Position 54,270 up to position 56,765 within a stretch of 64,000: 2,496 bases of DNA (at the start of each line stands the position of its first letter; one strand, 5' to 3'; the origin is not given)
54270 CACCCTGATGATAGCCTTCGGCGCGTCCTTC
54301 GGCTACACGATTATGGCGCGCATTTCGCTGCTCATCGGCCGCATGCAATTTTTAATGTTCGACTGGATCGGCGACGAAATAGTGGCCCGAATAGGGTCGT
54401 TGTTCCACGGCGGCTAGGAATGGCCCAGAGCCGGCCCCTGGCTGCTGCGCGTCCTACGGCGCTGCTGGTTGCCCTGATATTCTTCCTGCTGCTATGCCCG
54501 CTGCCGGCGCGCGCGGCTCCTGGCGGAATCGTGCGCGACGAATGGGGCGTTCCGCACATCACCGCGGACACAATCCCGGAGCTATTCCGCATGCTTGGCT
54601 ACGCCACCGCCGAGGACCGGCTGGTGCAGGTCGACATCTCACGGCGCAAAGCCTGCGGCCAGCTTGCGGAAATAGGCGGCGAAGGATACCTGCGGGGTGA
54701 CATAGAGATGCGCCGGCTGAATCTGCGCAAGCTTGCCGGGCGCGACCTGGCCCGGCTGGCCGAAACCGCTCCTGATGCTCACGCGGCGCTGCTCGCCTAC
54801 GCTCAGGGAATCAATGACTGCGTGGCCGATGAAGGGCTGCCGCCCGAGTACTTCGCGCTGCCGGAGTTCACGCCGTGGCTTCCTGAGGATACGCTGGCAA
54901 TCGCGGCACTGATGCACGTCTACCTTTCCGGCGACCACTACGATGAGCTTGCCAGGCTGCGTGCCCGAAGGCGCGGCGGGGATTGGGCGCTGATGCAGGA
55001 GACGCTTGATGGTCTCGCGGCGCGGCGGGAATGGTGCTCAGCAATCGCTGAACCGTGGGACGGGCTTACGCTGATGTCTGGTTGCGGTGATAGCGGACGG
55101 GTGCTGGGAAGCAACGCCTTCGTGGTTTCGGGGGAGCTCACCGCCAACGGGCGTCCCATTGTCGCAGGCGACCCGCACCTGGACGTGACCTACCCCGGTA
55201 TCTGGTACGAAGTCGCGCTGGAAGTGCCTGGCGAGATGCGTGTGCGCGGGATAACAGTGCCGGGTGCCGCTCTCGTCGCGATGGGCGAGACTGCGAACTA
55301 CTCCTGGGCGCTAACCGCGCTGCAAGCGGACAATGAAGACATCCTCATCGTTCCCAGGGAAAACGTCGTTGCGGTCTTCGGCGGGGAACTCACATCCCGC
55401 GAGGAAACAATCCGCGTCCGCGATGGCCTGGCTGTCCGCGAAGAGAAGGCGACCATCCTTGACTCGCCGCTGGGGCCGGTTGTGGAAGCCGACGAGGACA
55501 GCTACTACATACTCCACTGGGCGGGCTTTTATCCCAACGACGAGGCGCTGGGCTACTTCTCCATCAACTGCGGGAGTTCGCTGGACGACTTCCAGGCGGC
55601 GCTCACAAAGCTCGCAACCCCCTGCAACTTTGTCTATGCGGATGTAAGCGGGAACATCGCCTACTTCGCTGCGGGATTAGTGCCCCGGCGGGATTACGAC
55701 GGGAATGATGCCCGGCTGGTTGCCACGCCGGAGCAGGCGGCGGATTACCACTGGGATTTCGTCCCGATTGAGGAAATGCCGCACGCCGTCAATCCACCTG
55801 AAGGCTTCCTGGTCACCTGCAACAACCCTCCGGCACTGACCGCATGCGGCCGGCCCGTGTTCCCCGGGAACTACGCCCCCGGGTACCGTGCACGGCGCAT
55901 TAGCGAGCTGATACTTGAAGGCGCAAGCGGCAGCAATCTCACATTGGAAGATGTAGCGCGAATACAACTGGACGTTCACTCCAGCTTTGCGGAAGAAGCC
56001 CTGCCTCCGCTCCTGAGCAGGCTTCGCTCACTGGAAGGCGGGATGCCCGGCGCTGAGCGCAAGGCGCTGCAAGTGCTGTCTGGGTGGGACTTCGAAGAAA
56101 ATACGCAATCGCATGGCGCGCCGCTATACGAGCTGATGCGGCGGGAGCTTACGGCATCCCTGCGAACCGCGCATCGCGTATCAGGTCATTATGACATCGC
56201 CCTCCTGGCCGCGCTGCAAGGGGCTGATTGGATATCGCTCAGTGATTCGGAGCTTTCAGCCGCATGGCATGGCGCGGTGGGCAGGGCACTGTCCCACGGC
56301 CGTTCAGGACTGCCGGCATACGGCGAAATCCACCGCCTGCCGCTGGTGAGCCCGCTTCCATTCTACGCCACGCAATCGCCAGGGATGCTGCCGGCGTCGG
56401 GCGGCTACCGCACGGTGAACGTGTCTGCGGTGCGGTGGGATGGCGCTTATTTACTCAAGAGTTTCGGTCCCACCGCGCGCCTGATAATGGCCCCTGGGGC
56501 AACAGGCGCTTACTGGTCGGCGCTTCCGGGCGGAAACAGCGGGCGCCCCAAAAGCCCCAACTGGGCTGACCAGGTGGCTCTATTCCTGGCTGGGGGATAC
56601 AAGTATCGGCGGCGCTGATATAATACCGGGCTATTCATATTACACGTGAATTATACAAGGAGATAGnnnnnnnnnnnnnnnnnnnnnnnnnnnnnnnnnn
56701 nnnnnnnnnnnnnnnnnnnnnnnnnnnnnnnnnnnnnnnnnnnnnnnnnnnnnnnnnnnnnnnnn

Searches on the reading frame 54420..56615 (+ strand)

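Call 55: search_protein_families(library=pfam, proteins=[window:54420-56615:+], max_evalue=0.01)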
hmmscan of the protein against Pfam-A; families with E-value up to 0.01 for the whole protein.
window:54420-56615:+ (732 aa): 1 family
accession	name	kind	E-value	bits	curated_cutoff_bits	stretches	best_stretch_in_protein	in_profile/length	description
PF01804.23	Penicil_amidase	-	3e-144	483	21.3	1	37-728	4-664/675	Penicillin amidase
